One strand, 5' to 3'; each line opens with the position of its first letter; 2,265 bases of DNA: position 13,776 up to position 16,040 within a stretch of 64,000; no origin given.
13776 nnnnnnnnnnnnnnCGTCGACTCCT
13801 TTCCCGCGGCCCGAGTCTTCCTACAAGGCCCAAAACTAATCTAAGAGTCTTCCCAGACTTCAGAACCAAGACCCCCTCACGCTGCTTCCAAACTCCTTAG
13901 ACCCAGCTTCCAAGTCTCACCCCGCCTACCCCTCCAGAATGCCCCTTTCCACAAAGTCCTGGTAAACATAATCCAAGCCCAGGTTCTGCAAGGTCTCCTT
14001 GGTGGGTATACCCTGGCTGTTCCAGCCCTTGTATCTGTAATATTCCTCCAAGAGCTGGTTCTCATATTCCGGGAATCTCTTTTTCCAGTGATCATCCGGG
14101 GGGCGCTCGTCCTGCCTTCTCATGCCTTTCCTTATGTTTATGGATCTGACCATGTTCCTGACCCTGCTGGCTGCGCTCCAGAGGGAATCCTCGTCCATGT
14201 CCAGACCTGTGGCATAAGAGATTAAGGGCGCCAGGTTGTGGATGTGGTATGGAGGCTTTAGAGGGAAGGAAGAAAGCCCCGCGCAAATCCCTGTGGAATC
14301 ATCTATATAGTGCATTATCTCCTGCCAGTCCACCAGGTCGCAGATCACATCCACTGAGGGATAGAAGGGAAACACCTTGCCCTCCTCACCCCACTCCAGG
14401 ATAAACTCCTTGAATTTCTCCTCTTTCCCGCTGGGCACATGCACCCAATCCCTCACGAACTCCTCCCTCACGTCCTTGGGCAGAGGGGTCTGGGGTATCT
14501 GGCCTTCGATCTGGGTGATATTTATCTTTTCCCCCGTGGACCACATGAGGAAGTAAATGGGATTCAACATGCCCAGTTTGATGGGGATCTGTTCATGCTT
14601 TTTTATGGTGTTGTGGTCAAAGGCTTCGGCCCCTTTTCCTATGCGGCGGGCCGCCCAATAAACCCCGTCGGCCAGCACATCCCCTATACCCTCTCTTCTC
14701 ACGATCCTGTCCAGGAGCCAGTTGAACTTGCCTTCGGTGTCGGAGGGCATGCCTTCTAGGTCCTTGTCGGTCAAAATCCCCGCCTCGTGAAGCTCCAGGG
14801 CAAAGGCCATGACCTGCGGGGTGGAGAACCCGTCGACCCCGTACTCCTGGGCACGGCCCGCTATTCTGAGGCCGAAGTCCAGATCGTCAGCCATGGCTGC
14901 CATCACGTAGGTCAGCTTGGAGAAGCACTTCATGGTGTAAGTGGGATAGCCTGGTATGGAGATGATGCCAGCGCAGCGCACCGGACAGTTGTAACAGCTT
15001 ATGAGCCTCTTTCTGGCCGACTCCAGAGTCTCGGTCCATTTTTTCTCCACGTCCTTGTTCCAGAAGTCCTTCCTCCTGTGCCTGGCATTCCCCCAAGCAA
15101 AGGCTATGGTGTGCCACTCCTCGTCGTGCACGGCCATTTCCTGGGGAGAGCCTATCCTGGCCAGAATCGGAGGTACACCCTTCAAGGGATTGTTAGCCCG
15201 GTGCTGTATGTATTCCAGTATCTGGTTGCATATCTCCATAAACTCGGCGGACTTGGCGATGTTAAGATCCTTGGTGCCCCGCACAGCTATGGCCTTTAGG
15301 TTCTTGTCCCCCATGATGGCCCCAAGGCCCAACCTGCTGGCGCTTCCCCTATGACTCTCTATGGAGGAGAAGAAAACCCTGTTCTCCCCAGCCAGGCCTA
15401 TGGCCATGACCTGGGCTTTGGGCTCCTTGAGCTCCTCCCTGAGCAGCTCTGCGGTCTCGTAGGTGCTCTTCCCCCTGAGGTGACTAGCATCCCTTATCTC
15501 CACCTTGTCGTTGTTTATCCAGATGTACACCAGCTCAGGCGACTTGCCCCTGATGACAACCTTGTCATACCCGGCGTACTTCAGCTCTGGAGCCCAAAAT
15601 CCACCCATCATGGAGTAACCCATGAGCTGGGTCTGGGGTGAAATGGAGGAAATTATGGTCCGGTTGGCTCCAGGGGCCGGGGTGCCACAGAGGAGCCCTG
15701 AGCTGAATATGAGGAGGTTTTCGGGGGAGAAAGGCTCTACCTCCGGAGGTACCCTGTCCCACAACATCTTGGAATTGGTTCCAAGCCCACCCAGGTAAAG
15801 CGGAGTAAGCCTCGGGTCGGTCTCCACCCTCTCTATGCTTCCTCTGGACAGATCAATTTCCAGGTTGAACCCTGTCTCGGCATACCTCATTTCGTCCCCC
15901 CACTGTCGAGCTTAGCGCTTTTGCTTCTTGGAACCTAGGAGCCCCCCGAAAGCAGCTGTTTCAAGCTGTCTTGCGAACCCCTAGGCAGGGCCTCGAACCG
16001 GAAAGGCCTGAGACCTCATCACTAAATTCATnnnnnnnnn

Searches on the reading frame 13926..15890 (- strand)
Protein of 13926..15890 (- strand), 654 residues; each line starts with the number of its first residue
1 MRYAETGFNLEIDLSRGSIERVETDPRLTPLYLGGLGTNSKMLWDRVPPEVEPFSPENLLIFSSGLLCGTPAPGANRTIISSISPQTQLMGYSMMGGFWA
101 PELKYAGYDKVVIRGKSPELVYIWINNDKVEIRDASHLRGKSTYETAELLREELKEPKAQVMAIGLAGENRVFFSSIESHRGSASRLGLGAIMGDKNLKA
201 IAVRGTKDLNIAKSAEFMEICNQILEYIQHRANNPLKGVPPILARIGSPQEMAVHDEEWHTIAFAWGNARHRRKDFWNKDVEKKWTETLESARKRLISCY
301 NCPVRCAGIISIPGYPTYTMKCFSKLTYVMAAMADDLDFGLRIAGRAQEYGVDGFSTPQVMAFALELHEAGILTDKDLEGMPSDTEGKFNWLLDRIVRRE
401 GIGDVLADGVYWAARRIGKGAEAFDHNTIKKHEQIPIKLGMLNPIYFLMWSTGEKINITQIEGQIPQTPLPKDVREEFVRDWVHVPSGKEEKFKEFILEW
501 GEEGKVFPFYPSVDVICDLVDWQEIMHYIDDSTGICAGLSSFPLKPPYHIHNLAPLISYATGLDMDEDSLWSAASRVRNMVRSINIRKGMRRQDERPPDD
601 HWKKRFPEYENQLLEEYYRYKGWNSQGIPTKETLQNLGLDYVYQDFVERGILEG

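Call 5: search_protein_families(library=pfam, proteins=[window:13926-15890:-])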
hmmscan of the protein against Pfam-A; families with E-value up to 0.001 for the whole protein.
window:13926-15890:- (654 aa): 2 families
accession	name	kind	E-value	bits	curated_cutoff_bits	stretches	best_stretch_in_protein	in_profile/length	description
PF02730.20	AFOR_N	-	3e-72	243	29.8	1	10-206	4-199/199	Aldehyde ferredoxin oxidoreductase, N-terminal domain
PF01314.23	AFOR_C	-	2.8e-58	198.4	27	1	242-639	19-385/385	Aldehyde ferredoxin oxidoreductase, domains 2 & 3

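Call 11: search_protein_families(library=ncbifam, proteins=[window:13926-15890:-])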
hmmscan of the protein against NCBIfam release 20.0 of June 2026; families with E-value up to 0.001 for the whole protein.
window:13926-15890:- (654 aa): 2 families
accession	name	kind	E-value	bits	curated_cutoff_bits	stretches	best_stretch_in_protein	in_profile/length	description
NF007354.0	PRK09849.1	equivalog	3.3e-65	221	868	1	6-333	9-344/703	aldehyde ferredoxin oxidoreductase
NF040818.1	GAPOR_Arch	equivalog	3.4e-07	28.9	1300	1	50-132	44-125/654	glyceraldehyde-3-phosphate:ferredoxin oxidoreductase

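Call 72: search_solved_structures(query=window:13926-15890:-, max_evalue=1e-20)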
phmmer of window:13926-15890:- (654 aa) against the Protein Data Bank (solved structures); distinct sequences matched with E-value up to 1e-20: 9.
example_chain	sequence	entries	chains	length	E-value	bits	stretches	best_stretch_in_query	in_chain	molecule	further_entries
4z3w_A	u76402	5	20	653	0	1041.5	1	1-653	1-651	Benzoyl-CoA reductase, putative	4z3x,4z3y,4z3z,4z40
1aor_A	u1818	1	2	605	6.7e-64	219.5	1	3-419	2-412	ALDEHYDE FERREDOXIN OXIDOREDUCTASE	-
9mqx_D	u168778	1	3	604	1.9e-59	204.7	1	30-418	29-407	Aldehyde:ferredoxin oxidoreductase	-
9g7j_A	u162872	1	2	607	1.6e-56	195.1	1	7-436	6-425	Aldehyde ferredoxin oxidoreductase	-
8c0z_A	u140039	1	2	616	7.5e-55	189.6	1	11-380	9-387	Aldehyde:ferredoxin oxidoreductase,tungsten-containing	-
1b25_A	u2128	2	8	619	7.2e-49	169.8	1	7-419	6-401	PROTEIN (FORMALDEHYDE FERREDOXIN OXIDOREDUCTASE) | FORMALDEHYDE FERREDOXIN OXIDOREDUCTASE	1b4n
6x6u_A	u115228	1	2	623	4e-42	147.5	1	3-219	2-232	Formaldehyde:ferredoxin oxidoreductase wor5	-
6x1o_A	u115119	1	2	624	4e-42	147.5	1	3-219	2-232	Formaldehyde:ferredoxin oxidoreductase wor5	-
9q1t_A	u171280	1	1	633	3.6e-34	121.2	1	11-436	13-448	Tungsten-dependent aldehyde oxidoreductase WOR83 from Haloferax volcanii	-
